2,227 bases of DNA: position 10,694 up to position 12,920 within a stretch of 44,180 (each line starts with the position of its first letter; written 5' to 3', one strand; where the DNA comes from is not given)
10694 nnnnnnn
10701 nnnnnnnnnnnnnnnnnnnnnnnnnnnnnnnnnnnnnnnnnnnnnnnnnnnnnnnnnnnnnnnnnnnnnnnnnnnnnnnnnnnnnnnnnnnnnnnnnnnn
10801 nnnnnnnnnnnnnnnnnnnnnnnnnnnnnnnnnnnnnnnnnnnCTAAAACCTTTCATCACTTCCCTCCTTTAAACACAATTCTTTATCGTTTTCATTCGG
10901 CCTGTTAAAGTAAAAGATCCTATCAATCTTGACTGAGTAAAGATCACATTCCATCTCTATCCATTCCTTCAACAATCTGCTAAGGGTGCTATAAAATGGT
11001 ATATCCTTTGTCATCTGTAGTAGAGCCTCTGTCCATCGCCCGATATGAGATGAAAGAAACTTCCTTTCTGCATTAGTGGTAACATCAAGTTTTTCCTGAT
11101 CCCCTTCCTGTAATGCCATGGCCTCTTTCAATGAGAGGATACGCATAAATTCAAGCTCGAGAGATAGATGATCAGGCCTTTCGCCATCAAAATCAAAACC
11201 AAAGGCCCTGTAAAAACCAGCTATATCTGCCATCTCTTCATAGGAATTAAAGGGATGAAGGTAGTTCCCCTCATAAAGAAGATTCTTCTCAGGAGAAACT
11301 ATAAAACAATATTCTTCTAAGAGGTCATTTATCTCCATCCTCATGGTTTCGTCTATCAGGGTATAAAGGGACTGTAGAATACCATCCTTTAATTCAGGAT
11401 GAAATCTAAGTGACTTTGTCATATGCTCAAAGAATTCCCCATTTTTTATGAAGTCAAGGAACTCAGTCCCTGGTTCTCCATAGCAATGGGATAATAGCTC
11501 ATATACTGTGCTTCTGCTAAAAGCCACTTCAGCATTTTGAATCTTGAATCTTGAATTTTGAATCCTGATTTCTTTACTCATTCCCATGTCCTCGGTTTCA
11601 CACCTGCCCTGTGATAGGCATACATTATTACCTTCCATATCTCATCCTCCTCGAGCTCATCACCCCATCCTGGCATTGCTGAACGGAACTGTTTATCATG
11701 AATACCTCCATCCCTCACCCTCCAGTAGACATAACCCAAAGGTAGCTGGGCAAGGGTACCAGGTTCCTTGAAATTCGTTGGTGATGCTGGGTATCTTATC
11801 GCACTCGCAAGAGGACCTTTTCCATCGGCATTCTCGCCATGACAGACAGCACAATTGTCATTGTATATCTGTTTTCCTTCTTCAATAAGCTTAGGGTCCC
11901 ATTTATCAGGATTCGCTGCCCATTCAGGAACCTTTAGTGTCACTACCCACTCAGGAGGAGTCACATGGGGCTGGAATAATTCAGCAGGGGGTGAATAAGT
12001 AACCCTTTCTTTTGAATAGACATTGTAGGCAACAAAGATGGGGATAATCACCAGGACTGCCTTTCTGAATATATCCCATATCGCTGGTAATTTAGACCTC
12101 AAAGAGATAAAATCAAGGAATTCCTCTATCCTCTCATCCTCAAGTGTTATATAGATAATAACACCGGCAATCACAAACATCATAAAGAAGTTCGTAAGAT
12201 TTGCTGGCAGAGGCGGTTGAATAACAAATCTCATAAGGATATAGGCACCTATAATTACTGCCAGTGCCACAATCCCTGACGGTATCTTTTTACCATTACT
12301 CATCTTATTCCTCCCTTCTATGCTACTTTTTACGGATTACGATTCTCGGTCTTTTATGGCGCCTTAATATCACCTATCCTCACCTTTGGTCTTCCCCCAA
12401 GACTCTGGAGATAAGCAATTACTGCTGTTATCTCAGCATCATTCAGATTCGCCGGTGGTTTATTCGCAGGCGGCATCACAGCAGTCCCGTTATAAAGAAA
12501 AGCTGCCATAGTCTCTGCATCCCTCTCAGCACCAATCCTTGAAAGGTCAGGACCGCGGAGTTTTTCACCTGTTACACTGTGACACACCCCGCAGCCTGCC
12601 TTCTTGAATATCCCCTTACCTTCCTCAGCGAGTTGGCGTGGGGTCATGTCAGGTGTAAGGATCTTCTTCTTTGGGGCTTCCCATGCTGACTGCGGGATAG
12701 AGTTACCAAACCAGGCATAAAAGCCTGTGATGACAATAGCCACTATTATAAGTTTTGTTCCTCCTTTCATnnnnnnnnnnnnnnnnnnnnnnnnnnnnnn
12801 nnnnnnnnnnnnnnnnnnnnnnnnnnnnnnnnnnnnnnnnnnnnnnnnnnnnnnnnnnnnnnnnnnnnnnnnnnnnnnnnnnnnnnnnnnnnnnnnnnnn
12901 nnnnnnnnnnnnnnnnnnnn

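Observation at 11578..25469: Duplicated three-gene module: CydB-less CydA-like protein + 1-TM cytochrome c + 3-TM cytochrome c, each placed upstream of an EB_dh haem-b protein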

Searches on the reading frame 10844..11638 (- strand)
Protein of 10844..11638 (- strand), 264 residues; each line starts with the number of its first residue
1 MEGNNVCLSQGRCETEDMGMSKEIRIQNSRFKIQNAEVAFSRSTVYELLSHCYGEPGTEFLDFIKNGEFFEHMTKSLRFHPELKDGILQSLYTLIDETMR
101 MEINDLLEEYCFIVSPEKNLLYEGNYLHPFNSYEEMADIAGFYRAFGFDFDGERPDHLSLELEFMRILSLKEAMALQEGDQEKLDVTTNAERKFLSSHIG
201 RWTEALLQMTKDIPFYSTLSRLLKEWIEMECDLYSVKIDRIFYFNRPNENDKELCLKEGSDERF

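Call 4: search_protein_families(library=pfam, proteins=[window:10844-11638:-], max_evalue=0.01)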
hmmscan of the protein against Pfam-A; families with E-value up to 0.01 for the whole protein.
window:10844-11638:- (264 aa): 1 family
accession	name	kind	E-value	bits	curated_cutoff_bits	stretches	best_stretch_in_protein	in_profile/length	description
PF02613.20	Nitrate_red_del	-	3.4e-13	50.3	22.2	1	89-206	10-134/136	Nitrate reductase delta subunit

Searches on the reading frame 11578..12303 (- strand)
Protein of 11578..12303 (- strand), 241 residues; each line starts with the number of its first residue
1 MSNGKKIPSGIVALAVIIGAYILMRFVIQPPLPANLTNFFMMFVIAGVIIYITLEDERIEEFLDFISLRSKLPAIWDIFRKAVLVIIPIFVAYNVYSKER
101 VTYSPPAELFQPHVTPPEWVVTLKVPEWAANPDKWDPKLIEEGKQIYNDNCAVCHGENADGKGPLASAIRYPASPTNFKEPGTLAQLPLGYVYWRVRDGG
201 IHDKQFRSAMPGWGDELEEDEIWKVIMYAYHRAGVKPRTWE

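Call 4: search_protein_families(library=pfam, proteins=[window:11578-12303:-], max_evalue=0.01)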
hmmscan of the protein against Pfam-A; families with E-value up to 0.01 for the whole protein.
window:11578-12303:- (241 aa): 2 families
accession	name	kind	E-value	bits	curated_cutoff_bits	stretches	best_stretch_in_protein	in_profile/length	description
PF13442.11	Cytochrome_CBB3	-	3.5e-11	43.7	27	1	140-228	3-67/68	Cytochrome C oxidase, cbb3-type, subunit III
PF00034.26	Cytochrom_C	-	6.1e-10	40.7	21.3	1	140-228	1-85/90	Cytochrome c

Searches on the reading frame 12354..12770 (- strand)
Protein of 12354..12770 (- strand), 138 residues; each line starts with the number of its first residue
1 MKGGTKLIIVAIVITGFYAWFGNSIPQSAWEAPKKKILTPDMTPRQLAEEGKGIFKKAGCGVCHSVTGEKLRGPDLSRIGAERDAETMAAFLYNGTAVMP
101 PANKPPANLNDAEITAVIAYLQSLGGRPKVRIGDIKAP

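Call 4: search_protein_families(library=pfam, proteins=[window:12354-12770:-], max_evalue=0.01)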
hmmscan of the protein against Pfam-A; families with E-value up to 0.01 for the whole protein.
window:12354-12770:- (138 aa): 3 families
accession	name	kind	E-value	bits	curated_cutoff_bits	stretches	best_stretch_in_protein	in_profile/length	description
PF00034.26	Cytochrom_C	-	4.4e-11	44.4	21.3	1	48-124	1-89/90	Cytochrome c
PF13442.11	Cytochrome_CBB3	-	1.5e-09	38.4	27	1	48-121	3-68/68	Cytochrome C oxidase, cbb3-type, subunit III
PF02433.20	FixO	-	4e-08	33.5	29.6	0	45-66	47-68/219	Cytochrome C oxidase, mono-heme subunit/FixO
